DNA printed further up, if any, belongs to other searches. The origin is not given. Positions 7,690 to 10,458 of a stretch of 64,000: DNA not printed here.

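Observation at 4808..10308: Complete Type III R-M cassette inserted precisely between xdhA and xdhB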

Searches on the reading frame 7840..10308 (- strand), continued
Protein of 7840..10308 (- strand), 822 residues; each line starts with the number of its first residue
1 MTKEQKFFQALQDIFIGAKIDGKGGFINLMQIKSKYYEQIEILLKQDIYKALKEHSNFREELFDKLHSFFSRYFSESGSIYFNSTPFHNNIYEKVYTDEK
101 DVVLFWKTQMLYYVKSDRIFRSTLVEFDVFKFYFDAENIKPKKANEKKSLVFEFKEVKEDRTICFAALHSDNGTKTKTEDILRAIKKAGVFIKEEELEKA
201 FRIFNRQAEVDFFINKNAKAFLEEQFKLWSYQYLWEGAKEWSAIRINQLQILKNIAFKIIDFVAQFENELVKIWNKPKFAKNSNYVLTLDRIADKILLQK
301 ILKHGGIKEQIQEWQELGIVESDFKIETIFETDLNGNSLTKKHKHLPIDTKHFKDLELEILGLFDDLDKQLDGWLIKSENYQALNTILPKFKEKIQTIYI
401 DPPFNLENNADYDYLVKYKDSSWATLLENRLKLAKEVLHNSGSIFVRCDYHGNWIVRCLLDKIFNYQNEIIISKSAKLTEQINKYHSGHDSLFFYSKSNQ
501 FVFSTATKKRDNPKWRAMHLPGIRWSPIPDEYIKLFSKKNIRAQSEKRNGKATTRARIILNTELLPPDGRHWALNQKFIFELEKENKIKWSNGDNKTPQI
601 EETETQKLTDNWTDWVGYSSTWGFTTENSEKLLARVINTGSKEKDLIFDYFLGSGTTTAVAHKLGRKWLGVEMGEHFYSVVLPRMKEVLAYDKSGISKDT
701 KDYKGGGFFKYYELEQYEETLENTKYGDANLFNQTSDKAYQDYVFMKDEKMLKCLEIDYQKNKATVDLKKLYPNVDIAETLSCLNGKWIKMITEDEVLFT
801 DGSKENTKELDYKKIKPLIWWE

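Call 47: search_protein_families(library=pfam, proteins=[window:7843-10308:-], max_evalue=1)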
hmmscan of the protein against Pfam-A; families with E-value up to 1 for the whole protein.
window:7843-10308:- (822 aa): 1 family
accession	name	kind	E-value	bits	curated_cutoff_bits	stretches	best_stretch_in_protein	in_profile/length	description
PF01555.25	N6_N4_Mtase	-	1.8e-32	113.5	26.7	1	395-679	1-217/221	DNA methylase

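Call 67: search_dna_similar(query=window:7843-10308:-, collection=plasmids, mode=protein, max_rows=10, max_evalue=1e-20)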
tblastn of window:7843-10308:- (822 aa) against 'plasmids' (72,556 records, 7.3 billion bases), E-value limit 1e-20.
Records with a match: 104; places in all: 104; records where one place covers at least 80% of the query: 2.
Best place of each record, by identity: 60-80% 1; <60% 103.
By first word of the organism name: Acinetobacter 33; Klebsiella 11; Escherichia 11; Salmonella 8; Vibrio 5; Arsenophonus 3; Athalassotoga 2; Priestia 2; Blastomonas 2; Ligilactobacillus 2; and 24 more.
By predicted mobility (MOB-suite, as given by PLSDB): mobilizable 53; non-mobilizable 33; conjugative 18.
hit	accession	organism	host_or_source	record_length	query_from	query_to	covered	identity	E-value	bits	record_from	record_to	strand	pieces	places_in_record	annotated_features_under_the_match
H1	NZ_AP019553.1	Athalassotoga saccharophila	-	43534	2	822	100%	63.9%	0e+0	1041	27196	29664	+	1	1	site-specific DNA-methyltransferase | DEAD/DEAH box helicase family protein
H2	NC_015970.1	Rhodothermus marinus SG0.5JP17-172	-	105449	1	821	100%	40.4%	0e+0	622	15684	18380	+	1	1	site-specific DNA-methyltransferase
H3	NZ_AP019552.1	Athalassotoga saccharophila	-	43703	52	693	78%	32.0%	3e-65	245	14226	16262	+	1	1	DNA methyltransferase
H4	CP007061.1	Halobacterium sp. DL1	-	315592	62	702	78%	23.7%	2e-38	162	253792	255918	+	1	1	restriction endonuclease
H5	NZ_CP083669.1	Haloprofundus halobius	cell culture,salt lake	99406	62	686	76%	24.0%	3e-39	165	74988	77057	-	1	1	site-specific DNA-methyltransferase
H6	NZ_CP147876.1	Haloplanus sp. GX21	cell culture,marine solar saltern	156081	62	688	76%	23.4%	9e-36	154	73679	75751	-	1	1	site-specific DNA-methyltransferase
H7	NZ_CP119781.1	Haloarcula litorea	cell culture,sediment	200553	210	688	58%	25.6%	5e-37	158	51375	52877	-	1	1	site-specific DNA-methyltransferase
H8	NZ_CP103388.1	Leuconostoc citreum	single cell,vegetable fermented food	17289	257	709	55%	26.8%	4e-33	145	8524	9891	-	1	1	DNA methyltransferase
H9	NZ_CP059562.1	Conchiformibius steedae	dog,whole organism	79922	197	667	57%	25.8%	3e-29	133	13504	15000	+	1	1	site-specific DNA-methyltransferase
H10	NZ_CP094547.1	Acinetobacter sp. YH16056_T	soil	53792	279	709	52%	27.3%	2e-32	144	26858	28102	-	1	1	site-specific DNA-methyltransferase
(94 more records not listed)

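Call 68: search_dna_similar(query=window:7843-10308:-, collection=phages, mode=protein, max_rows=10, max_evalue=1e-20)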
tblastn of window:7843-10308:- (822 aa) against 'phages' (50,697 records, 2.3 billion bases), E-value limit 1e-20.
Records with a match: 27; places in all: 27; records where one place covers at least 80% of the query: 0.
Best place of each record, by identity: <60% 27.
By first word of the organism name: Campylobacter 27.
By host as written in the record: Campylobacter jejuni NCTC12662 14; Campylobacter jejuni 6; Campylobacter jejuni NCTC12658 2; - 2; Campylobacter jejuni RM1221 1; Campylobacter jejuni LBA65 1; Campylobacter jejuni 1447 1.
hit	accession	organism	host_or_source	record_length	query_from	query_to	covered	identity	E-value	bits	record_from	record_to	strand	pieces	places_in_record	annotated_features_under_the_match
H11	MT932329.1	Campylobacter phage F379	Campylobacter jejuni RM1221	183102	375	709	41%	30.7%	1e-29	133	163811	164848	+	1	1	putative type III R-M system methyltransferase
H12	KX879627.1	Campylobacter phage vB_CjeM_Los1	Campylobacter jejuni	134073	374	709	39%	31.2%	9e-24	136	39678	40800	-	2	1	putative adenine specific DNA methyltransferase | putative methylase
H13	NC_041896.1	Campylobacter phage vB_CjeM_Los1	Campylobacter jejuni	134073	374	709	39%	31.2%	9e-24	136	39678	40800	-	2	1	methyltransferase (x2)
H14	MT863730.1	Campylobacter phage F374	Campylobacter jejuni NCTC12662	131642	374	709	41%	29.8%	5e-25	118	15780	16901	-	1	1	putative adenine-specific DNA methyl-transferase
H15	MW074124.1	Campylobacter phage CJLB-10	Campylobacter jejuni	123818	374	709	41%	29.7%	5e-25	118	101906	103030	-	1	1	type III restriction-modification system methylation subunit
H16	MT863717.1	Campylobacter phage F352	Campylobacter jejuni NCTC12658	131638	374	709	41%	29.7%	5e-25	118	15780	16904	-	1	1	putative adenine-specific DNA methyl-transferase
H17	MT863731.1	Campylobacter phage F375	Campylobacter jejuni NCTC12662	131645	374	709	41%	29.7%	5e-25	118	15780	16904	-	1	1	putative adenine-specific DNA methyl-transferase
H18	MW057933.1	Campylobacter phage CJLB-7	Campylobacter jejuni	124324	374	709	41%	29.7%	1e-24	117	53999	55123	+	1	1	type III restriction-modification system methylation subunit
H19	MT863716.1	Campylobacter phage F348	Campylobacter jejuni NCTC12658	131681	374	709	41%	29.7%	1e-24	117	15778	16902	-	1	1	putative adenine-specific DNA methyl-transferase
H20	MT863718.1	Campylobacter phage F355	Campylobacter jejuni NCTC12662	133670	374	709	41%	29.7%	1e-24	117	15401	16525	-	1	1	putative adenine-specific DNA methyl-transferase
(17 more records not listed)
